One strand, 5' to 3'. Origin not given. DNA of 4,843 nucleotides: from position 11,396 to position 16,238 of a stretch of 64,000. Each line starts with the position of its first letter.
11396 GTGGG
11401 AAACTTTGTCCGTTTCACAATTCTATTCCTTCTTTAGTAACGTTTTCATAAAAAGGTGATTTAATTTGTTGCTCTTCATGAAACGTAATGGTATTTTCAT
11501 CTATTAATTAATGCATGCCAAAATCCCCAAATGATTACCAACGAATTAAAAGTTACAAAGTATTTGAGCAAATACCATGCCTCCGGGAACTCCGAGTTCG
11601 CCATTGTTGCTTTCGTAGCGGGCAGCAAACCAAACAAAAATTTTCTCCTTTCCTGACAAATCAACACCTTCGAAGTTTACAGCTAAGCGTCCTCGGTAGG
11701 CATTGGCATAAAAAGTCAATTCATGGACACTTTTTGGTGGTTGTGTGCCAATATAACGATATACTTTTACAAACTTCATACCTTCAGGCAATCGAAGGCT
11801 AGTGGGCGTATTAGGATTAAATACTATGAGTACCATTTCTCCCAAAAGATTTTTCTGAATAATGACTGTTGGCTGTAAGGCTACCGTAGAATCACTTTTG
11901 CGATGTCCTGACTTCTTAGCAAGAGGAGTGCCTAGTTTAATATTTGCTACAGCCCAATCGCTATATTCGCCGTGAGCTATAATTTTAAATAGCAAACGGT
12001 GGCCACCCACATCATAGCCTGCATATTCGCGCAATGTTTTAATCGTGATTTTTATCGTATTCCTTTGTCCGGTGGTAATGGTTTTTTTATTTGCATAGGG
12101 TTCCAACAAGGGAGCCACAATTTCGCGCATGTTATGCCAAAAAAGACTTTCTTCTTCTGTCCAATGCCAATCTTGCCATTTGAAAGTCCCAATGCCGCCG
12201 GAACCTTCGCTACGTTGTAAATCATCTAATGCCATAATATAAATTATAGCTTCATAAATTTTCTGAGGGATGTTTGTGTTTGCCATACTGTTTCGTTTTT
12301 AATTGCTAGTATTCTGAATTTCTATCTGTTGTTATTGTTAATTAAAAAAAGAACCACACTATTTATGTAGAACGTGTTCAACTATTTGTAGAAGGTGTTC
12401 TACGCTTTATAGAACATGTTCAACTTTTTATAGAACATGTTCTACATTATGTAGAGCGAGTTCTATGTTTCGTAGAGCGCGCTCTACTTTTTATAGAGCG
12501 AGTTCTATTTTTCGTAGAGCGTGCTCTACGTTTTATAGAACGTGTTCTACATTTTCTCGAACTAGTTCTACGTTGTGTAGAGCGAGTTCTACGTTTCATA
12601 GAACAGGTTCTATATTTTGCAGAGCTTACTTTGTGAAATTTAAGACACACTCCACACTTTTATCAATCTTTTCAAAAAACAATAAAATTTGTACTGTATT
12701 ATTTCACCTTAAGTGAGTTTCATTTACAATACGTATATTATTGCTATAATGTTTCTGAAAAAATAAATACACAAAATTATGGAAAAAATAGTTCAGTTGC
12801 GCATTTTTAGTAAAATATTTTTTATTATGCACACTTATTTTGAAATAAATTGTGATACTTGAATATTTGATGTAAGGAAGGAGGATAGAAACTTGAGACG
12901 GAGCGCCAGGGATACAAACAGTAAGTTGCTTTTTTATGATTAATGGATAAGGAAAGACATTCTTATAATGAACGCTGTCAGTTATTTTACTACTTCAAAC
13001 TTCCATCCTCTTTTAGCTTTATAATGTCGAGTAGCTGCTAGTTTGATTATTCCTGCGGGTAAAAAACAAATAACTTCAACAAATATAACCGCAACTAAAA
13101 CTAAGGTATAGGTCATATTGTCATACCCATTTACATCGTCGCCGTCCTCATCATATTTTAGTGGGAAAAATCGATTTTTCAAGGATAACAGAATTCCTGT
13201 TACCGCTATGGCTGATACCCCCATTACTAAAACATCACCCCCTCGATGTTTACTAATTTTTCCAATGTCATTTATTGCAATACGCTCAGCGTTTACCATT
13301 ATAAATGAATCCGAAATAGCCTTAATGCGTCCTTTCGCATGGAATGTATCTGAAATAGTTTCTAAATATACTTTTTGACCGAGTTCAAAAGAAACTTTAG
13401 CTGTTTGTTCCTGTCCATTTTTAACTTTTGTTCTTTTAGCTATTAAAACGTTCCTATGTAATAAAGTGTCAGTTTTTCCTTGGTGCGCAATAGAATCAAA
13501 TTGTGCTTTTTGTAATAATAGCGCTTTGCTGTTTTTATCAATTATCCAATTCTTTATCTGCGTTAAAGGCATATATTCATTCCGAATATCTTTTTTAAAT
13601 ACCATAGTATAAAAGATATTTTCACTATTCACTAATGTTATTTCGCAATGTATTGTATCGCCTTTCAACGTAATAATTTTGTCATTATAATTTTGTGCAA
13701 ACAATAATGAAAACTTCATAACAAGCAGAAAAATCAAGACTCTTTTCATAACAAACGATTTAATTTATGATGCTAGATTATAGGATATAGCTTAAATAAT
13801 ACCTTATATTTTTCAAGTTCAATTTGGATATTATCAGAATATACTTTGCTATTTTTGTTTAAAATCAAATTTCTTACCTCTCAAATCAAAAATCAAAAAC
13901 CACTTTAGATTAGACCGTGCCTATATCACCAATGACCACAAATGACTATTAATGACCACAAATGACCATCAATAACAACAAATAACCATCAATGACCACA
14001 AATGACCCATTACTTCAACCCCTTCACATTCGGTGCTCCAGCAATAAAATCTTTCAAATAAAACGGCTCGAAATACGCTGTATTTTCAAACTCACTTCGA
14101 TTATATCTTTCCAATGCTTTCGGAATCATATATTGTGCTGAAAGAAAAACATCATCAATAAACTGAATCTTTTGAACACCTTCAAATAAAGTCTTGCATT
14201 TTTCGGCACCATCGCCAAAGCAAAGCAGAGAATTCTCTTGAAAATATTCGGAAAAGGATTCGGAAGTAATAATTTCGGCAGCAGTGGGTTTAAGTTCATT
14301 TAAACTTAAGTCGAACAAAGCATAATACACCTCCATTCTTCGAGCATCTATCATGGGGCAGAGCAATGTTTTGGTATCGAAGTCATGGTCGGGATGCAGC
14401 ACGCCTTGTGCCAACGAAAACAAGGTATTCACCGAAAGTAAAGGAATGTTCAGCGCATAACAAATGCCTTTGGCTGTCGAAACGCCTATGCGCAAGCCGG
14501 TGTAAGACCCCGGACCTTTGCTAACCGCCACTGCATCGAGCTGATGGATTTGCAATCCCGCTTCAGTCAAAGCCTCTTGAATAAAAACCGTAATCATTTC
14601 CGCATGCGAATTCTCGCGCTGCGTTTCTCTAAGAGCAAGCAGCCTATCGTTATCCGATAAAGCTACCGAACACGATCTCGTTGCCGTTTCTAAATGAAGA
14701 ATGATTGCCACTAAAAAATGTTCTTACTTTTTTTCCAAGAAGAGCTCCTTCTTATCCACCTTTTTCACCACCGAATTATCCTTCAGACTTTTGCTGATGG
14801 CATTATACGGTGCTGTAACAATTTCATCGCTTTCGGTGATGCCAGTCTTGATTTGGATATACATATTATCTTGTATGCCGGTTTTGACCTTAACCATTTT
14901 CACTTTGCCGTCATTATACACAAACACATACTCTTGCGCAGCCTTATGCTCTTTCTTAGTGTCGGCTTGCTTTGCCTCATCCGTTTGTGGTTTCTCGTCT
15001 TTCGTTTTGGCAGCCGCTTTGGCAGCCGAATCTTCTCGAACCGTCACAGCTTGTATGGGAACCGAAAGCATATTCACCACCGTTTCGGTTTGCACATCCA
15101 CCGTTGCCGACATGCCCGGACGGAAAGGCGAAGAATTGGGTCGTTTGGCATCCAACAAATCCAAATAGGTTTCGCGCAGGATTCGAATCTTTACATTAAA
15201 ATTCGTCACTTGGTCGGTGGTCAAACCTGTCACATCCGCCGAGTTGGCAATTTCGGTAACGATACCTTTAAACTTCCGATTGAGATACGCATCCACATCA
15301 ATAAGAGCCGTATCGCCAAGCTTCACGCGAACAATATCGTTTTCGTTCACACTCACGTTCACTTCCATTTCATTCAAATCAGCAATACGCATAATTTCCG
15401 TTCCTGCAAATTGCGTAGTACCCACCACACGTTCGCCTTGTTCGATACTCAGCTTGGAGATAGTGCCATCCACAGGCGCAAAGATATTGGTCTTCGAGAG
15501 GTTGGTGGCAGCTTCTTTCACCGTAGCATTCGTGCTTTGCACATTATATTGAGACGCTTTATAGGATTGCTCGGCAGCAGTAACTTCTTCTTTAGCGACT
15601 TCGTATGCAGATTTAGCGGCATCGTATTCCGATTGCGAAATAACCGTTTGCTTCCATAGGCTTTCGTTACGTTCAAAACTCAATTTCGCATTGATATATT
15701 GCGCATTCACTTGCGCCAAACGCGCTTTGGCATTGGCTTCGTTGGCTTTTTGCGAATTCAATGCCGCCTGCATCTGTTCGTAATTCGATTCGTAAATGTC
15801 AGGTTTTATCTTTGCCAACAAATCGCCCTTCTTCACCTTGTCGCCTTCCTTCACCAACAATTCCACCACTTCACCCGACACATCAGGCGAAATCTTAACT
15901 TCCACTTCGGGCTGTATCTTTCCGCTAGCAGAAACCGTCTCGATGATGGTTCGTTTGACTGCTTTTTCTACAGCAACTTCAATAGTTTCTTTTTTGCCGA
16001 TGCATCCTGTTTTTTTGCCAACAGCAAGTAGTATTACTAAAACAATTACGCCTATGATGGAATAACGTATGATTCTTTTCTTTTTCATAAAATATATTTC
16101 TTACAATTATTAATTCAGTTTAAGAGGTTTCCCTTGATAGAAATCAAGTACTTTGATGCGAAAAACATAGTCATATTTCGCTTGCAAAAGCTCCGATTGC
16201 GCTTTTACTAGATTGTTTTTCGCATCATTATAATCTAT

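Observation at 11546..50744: Family of strictly 21-bp-periodic tandem arrays, each with a private consensus, attached to orphan beta-sandwich genes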

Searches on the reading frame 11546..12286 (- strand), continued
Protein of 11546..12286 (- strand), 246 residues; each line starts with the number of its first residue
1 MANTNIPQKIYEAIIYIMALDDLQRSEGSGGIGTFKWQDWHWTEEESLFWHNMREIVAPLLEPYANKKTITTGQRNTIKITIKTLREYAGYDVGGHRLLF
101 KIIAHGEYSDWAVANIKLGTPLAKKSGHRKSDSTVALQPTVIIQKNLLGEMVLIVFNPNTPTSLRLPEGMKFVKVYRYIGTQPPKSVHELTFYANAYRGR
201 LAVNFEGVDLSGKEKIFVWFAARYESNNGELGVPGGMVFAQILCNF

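Call 127: search_protein_families(library=pfam, proteins=[L004:8945-9394:+, L007:3940-4482:+, L010:3937-4506:+, L005:8412-9140:-], max_evalue=0.01)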
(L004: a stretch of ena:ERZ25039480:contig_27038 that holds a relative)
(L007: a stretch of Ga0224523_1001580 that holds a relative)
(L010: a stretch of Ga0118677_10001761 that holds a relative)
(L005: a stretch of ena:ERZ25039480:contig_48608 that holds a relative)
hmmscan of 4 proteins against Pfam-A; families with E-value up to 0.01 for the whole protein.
L004:8945-9394:+ (149 aa): 1 family
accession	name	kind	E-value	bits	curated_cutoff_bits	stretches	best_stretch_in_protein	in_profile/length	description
PF04397.21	LytTR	-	2.2e-08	34.7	22.6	1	22-102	5-85/98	LytTr DNA-binding domain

L007:3940-4482:+ (180 aa): 2 families
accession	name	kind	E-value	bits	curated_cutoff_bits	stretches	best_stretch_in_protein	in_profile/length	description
PF12833.13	HTH_18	-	4.3e-15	56.2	33.6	1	99-176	1-78/80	Helix-turn-helix domain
PF00165.29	HTH_AraC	-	0.0027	18.2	26.6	0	140-176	6-41/42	Bacterial regulatory helix-turn-helix proteins, AraC family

L010:3937-4506:+ (189 aa): 2 families
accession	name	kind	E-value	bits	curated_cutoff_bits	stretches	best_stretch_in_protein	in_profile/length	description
PF12833.13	HTH_18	-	6.9e-14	52.3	33.6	1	105-182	2-79/80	Helix-turn-helix domain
PF00165.29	HTH_AraC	-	1e-08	35.5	26.6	1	143-182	1-42/42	Bacterial regulatory helix-turn-helix proteins, AraC family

L005:8412-9140:- (242 aa): 1 family
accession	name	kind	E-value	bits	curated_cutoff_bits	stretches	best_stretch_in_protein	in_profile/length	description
PF00196.25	GerE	-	7.7e-07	29.1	23.5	1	183-228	5-50/57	Bacterial regulatory proteins, luxR family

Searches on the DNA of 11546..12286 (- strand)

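Call 113: search_rna_families(sources=[L004, L005, L007, L010, L012, L016, L018, L020, L021, L025, L026, L027, L008, L011, L003], threshold=gathering)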
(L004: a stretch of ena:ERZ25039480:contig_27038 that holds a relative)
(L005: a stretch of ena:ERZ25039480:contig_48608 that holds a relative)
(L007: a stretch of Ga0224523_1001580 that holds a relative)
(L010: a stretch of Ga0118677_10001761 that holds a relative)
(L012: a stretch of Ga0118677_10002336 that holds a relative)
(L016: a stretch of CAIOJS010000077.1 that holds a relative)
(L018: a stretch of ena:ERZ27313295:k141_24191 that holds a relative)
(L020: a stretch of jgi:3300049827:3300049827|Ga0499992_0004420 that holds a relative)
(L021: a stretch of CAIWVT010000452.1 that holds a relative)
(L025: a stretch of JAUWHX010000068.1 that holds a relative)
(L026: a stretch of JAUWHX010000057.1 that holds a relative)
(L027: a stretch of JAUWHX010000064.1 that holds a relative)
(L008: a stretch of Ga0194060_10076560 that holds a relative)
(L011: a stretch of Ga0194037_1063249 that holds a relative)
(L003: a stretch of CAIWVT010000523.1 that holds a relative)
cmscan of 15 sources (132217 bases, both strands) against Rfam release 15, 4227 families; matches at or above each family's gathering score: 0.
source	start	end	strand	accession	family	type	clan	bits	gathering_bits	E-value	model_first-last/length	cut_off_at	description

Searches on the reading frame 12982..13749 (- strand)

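Call 15: search_protein_families(library=pfam, proteins=[window:12982-13749:-], max_evalue=0.1)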
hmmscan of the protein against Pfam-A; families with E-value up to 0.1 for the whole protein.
window:12982-13749:- (255 aa): 1 family
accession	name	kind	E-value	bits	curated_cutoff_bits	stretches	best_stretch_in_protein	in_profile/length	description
PF07542.16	ATP12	-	0.0066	17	27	1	52-116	54-115/124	ATP12 chaperone protein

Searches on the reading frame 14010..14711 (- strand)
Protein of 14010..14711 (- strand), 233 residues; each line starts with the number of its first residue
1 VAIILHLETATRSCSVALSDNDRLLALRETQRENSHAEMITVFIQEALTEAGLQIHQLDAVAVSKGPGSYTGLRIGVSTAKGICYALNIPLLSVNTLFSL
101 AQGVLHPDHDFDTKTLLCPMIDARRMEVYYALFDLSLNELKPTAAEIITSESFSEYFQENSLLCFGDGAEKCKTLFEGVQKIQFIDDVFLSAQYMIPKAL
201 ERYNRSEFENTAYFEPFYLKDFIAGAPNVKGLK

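Call 79: search_protein_families(library=pfam, proteins=[window:14010-14711:-], max_evalue=0.001)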
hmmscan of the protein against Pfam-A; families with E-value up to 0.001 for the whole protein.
window:14010-14711:- (233 aa): 1 family
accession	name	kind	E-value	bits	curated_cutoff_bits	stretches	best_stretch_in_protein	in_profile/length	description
PF00814.31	TsaD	-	2.9e-29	103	24.8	1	34-146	27-139/264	tRNA N6-adenosine threonylcarbamoyltransferase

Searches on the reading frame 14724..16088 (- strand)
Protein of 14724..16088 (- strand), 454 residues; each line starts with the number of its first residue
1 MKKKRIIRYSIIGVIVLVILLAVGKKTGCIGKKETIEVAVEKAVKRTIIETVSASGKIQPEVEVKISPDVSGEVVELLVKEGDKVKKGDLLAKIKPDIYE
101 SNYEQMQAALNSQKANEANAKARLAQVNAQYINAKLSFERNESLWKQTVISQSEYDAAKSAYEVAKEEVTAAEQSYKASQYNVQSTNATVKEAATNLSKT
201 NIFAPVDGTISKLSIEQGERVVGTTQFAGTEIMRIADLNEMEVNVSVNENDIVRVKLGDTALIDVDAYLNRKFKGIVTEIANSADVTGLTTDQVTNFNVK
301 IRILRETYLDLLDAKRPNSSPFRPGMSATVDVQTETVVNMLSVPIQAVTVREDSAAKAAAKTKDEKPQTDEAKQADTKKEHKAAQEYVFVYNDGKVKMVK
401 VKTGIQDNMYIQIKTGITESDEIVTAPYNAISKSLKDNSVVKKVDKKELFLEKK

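Call 79: search_protein_families(library=pfam, proteins=[window:14724-16088:-], max_evalue=0.001)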
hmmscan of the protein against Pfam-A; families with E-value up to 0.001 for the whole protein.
window:14724-16088:- (454 aa): 5 families
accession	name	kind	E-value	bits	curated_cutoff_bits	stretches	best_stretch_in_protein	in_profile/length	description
PF16576.10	HlyD_D23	-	4.9e-20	72.2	30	1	50-286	4-190/214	Barrel-sandwich domain of CusB or HlyD membrane-fusion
PF13437.12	HlyD_3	-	1.8e-15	58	22.2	1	202-301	2-93/106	HlyD family secretion protein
PF13533.13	Biotin_lipoyl_2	-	6.3e-13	48.6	29.8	1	64-94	1-31/32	Biotin-lipoyl like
PF00364.28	Biotin_lipoyl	-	6.4e-07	29.6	22.1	1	63-94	42-73/73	Biotin-requiring enzyme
PF00358.26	PTS_EIIA_1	-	3.1e-05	24.1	27.2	0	70-102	79-111/127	phosphoenolpyruvate-dependent sugar phosphotransferase system, EIIA 1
